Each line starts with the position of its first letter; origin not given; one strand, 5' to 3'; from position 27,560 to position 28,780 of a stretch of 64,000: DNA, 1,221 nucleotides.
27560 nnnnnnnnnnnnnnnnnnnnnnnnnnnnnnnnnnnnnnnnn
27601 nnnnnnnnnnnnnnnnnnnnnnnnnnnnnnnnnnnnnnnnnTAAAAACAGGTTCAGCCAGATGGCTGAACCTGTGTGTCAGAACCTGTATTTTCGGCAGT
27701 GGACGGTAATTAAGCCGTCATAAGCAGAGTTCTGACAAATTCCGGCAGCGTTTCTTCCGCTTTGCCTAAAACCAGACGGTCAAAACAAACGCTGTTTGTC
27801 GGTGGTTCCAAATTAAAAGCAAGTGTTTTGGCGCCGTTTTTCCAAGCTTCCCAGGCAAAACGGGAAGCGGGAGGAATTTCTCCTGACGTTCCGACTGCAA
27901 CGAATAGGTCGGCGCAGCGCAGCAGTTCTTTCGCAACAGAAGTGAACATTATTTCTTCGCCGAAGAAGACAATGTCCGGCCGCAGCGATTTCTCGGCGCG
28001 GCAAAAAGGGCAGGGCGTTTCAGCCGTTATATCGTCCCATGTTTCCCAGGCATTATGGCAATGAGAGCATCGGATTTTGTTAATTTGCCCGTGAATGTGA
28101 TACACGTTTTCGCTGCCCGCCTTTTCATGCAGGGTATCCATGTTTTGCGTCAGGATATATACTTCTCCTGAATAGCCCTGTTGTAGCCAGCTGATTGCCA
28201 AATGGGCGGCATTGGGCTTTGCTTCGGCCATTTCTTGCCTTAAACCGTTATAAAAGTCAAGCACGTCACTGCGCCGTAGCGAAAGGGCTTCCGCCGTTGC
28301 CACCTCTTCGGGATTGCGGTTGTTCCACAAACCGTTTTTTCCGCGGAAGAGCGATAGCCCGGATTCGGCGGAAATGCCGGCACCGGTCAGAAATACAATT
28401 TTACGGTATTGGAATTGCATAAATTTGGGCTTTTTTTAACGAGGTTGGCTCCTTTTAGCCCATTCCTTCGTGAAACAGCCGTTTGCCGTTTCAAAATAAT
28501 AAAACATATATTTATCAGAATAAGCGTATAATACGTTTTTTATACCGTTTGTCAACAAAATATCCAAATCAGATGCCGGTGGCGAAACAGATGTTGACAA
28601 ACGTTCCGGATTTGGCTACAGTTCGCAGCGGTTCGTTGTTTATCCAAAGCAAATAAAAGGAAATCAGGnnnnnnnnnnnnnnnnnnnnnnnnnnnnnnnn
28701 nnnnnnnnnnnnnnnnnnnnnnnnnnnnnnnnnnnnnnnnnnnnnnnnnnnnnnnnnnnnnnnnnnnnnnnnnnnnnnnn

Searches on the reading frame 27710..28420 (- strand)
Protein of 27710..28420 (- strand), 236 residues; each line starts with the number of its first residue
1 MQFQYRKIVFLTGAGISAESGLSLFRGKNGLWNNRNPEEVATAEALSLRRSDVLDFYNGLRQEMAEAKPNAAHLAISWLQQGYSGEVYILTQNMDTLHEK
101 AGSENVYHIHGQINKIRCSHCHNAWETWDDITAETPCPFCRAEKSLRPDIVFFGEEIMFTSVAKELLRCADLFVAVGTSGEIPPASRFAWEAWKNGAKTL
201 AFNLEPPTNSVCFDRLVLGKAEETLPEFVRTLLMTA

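Call 12: find_encoding_contigs(protein=window:27710-28420:-, flank=3000, max_places=10)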
Protein window:27710-28420:- (236 aa): 23 contigs read that carry it; 3 places shown.
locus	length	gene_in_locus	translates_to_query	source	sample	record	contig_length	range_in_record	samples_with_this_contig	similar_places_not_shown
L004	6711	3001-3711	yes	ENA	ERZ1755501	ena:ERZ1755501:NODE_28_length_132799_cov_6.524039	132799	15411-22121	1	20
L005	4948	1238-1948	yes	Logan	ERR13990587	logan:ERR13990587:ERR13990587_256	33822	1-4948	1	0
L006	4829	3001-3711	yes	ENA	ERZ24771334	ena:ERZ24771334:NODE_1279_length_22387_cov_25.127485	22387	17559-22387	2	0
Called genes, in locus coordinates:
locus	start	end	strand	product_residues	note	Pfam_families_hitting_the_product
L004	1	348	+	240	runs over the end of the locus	PF02146:SIR2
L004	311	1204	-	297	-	PF00535:Glycos_transf_2, PF10111:Glyco_tranf_2_2, PF13641:Glyco_tranf_2_3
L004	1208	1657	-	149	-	PF05433:Rick_17kDa_Anti (weak)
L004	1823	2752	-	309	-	PF01210:NAD_Gly3P_dh_N (faint), PF03446:NAD_binding_2 (weak), PF03807:F420_oxidored (weak), PF02153:PDH_N, PF20463:PDH_C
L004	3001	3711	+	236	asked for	PF02146:SIR2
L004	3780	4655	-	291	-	PF14352:DUF4402, PF24223:MrpH_C (faint), PF14352:DUF4402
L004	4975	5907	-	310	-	PF00889:EF_TS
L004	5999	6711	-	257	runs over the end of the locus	PF00318:Ribosomal_S2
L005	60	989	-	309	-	PF01210:NAD_Gly3P_dh_N (faint), PF03446:NAD_binding_2 (weak), PF03807:F420_oxidored (weak), PF02153:PDH_N, PF20463:PDH_C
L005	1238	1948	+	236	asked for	PF02146:SIR2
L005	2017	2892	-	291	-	PF14352:DUF4402, PF24223:MrpH_C (faint), PF14352:DUF4402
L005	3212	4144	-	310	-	PF00889:EF_TS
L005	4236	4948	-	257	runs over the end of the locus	PF00318:Ribosomal_S2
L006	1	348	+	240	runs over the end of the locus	PF02146:SIR2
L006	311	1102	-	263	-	PF00535:Glycos_transf_2, PF10111:Glyco_tranf_2_2, PF13641:Glyco_tranf_2_3 (weak)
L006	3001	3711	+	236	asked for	PF02146:SIR2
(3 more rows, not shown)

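Call 38: search_protein_families(library=pfam, max_evalue=0.1, proteins=[window:27710-28420:-])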
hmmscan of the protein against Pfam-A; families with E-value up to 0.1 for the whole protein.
window:27710-28420:- (236 aa): 4 families
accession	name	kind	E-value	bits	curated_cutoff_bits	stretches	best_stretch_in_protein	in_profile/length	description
PF02146.23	SIR2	-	3.1e-41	141.7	24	1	13-184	1-180/180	Sir2 family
PF09723.15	Zn_ribbon_8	-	0.017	15.5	34.4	1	117-144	7-36/41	Zinc ribbon domain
PF09788.14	Tmemb_55A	-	0.024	14.3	30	1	98-149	136-184/248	Transmembrane protein 55A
PF01155.25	HypA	-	0.035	14.6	28.9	1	96-144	50-96/112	Hydrogenase/urease nickel incorporation, metallochaperone, hypA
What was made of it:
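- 27710..28420 (-): Controlled ORF B: 236-aa SIR2-family deacylase. Pfam SIR2, E = 3.1e-41 (call 38).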

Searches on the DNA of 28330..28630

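Call 6: search_rna_families(source=window, start=28330, end=28630, threshold=evalue, max_evalue=10, show_alignments=3)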
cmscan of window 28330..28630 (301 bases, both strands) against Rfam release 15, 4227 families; matches with E-value up to 10: 6.
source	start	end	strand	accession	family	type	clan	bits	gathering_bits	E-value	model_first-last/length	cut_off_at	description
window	28363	28491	+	RF01236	snoU19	Gene; snRNA; snoRNA; HACA-box;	-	16.2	45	2.9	1-144/144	no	Small nucleolar RNA U19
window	28445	28567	-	RF01669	P14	Gene; sRNA;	-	14.4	45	1.6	1-146/146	no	Pseudomonas sRNA P14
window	28425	28544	+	RF01659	ceN86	Gene; snRNA; snoRNA; CD-box;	-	14.4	40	3.8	1-124/124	no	Caenorhabditis snoRNA ceN86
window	28511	28587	-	RF02059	STnc50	Gene; sRNA;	-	14.4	55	10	1-84/84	no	Salmonella enterica sRNA STnc40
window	28447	28461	-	RF02990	gut-2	Gene; sRNA;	-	12.2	39.8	3.4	28-42/48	no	gut-2 RNA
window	28502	28616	-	RF02149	MESTIT1_2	Gene; lncRNA;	-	11.3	80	8.6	1-235/235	no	MEST intronic transcript 1, antisense RNA conserved region 2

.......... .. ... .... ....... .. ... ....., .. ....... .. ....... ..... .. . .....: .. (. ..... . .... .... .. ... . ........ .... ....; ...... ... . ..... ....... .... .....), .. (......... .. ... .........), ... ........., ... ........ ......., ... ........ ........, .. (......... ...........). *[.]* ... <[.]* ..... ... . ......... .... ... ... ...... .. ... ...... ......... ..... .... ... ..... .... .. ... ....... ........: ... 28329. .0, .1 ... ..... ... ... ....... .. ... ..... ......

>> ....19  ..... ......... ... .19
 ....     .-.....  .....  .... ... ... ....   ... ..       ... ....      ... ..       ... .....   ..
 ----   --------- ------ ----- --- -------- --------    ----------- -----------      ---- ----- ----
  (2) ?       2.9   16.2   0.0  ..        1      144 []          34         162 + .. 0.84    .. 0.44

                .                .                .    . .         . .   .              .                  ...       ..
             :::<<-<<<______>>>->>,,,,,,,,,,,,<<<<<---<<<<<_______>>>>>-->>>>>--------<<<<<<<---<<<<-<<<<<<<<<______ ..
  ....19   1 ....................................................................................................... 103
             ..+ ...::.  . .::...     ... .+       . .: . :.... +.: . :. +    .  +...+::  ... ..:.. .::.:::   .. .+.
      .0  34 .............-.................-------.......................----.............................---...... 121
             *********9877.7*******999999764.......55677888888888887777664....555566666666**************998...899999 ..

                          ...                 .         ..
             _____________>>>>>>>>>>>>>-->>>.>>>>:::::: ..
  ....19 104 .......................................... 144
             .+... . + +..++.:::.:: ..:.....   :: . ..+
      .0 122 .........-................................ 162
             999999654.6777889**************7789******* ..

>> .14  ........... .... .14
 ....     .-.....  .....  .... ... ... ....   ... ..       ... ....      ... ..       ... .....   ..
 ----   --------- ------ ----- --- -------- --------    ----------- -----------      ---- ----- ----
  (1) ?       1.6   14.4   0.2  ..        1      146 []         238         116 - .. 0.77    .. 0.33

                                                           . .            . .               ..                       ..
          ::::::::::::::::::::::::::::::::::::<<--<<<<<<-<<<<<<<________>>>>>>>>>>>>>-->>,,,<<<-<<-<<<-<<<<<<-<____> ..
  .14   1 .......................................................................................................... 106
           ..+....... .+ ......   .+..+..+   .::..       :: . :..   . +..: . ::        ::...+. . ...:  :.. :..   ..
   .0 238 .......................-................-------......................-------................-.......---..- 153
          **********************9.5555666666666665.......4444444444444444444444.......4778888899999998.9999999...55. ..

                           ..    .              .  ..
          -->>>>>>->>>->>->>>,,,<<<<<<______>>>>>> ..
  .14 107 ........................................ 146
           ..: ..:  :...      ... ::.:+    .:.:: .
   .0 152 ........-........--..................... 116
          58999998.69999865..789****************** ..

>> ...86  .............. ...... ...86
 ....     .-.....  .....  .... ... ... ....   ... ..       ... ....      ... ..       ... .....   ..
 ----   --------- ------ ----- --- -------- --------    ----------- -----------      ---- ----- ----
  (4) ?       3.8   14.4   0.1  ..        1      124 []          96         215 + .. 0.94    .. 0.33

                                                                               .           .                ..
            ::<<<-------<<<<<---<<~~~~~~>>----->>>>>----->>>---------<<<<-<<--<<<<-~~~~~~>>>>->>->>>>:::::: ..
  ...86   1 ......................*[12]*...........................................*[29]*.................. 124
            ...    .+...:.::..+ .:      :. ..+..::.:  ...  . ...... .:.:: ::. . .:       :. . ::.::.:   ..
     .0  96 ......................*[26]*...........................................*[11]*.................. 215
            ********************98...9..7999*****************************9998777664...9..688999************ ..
